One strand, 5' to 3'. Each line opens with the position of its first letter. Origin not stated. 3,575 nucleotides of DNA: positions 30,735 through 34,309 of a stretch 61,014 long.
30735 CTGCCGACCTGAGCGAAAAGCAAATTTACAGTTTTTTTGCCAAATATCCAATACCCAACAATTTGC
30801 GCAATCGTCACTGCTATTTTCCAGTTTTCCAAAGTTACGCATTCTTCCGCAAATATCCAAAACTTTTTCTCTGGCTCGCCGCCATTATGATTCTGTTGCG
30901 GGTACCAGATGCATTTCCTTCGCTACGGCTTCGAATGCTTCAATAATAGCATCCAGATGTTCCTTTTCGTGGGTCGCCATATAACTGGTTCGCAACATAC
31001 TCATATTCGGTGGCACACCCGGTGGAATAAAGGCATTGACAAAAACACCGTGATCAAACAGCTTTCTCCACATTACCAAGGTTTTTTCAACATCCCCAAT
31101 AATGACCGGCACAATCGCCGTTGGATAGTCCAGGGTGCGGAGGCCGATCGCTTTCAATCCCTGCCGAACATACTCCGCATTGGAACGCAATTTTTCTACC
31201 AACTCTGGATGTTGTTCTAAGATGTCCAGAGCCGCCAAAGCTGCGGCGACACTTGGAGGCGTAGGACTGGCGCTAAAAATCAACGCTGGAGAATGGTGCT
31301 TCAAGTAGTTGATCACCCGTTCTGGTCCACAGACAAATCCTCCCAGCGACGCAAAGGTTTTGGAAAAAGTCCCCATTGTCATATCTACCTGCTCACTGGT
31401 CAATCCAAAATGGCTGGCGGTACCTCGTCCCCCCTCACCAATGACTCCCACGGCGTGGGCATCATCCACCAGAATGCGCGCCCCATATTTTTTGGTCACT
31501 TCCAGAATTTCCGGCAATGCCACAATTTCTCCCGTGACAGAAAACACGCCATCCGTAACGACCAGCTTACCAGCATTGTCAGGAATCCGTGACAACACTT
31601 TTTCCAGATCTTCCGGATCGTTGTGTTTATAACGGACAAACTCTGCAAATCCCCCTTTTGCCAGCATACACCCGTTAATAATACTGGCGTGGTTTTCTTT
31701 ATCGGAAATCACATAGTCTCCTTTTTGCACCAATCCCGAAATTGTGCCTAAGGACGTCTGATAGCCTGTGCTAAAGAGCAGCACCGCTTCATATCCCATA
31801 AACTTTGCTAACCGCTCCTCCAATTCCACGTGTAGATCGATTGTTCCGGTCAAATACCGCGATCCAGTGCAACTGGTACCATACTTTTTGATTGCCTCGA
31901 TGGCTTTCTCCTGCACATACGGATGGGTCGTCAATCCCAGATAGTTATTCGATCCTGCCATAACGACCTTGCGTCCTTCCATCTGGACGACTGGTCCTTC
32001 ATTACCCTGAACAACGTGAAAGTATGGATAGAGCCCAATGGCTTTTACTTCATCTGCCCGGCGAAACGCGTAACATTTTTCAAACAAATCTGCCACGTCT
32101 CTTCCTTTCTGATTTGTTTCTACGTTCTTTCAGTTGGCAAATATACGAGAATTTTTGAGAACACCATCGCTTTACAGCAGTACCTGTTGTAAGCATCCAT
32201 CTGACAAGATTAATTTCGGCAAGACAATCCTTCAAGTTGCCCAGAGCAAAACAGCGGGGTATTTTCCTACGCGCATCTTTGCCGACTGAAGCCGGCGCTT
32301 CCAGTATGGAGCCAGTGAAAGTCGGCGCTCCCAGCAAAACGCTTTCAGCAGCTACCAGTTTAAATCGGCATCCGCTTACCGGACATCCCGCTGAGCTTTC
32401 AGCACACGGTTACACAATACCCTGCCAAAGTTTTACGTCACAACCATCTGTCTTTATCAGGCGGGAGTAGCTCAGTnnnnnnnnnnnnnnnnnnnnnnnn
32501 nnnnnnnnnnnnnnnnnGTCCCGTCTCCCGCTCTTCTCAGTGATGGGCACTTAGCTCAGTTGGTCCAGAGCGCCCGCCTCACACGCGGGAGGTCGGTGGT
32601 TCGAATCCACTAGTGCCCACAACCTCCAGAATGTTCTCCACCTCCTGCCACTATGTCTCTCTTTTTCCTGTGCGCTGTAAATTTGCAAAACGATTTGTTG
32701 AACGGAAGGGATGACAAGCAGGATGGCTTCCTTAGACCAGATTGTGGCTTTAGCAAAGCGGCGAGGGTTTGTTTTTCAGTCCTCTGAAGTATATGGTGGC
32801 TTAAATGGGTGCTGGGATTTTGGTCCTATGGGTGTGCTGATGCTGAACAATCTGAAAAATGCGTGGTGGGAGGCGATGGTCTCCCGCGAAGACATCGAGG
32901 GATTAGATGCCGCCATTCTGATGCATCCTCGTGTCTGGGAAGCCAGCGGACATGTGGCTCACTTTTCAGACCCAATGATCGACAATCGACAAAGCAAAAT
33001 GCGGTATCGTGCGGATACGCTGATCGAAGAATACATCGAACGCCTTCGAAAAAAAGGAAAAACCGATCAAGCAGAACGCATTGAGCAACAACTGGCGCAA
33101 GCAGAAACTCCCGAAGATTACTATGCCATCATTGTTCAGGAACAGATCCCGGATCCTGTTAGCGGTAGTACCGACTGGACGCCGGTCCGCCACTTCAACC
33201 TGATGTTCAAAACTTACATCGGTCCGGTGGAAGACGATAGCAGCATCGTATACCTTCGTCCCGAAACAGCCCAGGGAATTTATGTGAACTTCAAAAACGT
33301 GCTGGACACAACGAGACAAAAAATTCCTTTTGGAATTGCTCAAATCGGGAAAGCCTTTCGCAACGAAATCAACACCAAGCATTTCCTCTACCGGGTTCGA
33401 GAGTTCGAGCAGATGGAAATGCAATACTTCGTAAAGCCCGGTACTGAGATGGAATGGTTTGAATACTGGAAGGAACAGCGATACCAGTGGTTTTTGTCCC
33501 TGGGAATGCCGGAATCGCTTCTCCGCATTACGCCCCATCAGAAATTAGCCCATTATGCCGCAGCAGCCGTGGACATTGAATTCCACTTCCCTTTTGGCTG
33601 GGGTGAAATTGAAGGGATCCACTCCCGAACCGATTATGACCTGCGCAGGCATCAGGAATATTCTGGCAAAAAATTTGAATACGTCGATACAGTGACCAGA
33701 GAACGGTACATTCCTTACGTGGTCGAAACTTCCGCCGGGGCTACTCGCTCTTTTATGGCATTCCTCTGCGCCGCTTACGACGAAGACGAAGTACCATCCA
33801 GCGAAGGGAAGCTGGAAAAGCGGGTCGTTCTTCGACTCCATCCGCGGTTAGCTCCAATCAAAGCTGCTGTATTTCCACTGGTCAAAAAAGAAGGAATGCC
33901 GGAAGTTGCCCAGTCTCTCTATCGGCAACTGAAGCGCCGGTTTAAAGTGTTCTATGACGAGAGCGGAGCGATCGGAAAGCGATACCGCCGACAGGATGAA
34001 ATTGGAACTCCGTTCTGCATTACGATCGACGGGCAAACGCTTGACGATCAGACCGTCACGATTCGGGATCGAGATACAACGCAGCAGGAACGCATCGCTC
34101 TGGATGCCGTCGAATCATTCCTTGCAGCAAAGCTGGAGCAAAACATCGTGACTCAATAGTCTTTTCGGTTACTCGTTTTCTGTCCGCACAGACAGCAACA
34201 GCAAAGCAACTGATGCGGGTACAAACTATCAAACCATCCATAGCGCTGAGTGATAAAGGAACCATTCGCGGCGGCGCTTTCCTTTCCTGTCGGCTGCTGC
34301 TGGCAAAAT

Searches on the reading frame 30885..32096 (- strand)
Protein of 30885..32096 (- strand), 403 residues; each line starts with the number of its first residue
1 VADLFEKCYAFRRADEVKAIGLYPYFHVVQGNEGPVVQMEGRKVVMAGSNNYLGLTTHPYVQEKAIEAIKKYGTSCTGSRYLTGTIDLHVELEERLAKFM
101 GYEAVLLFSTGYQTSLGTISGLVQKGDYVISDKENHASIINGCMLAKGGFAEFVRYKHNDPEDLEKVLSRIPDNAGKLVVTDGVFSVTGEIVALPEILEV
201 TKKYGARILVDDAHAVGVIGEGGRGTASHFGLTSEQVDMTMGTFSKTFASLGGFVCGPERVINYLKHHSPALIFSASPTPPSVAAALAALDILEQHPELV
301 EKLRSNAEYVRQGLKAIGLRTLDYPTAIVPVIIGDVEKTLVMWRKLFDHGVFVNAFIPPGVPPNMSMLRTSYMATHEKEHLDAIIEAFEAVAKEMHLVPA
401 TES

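Call 22: search_protein_families(library=pfam, proteins=[window:30885-32096:-], max_evalue=0.0001)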
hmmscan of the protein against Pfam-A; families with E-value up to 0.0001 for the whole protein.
window:30885-32096:- (403 aa): 4 families
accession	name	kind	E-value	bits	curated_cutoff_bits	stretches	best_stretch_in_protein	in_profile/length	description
PF00155.27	Aminotran_1_2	-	2.3e-58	198.6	19.7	1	46-388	5-361/361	Aminotransferase class I and II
PF01053.26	Cys_Met_Meta_PP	-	1.6e-08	33.9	27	1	60-218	28-180/381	Cys/Met metabolism PLP-dependent enzyme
PF01212.27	Beta_elim_lyase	-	6.9e-08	32.6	27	1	91-319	36-270/288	Beta-eliminating lyase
PF00266.25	Aminotran_5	-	6.1e-06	25.9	21.5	1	90-217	46-181/371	Aminotransferase class-V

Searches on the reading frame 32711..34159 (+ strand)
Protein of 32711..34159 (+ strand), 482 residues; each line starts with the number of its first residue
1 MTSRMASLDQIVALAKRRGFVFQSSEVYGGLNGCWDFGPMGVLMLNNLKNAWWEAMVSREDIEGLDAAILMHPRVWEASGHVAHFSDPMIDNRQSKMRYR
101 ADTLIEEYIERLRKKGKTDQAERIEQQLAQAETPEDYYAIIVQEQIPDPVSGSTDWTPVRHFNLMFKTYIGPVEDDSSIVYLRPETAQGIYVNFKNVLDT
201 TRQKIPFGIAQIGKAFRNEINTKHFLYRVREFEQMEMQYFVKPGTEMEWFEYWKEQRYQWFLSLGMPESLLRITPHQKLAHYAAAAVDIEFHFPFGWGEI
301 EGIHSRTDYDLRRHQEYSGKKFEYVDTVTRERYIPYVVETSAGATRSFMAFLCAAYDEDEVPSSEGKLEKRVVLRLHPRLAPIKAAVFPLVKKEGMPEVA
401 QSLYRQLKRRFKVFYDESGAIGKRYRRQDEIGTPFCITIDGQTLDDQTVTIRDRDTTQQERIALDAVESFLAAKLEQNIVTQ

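Call 22: search_protein_families(library=pfam, proteins=[window:32711-34159:+], max_evalue=0.0001)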
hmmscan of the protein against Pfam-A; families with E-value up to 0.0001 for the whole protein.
window:32711-34159:+ (482 aa): 2 families
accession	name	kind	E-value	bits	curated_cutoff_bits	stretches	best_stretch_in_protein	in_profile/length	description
PF03129.25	HGTP_anticodon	-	2.2e-22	79.4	21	1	384-473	1-93/94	Anticodon binding domain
PF00587.30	tRNA-synt_2b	-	2.5e-13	50.9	29.3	1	175-346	5-170/179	tRNA synthetase class II core domain (G, H, P, S and T)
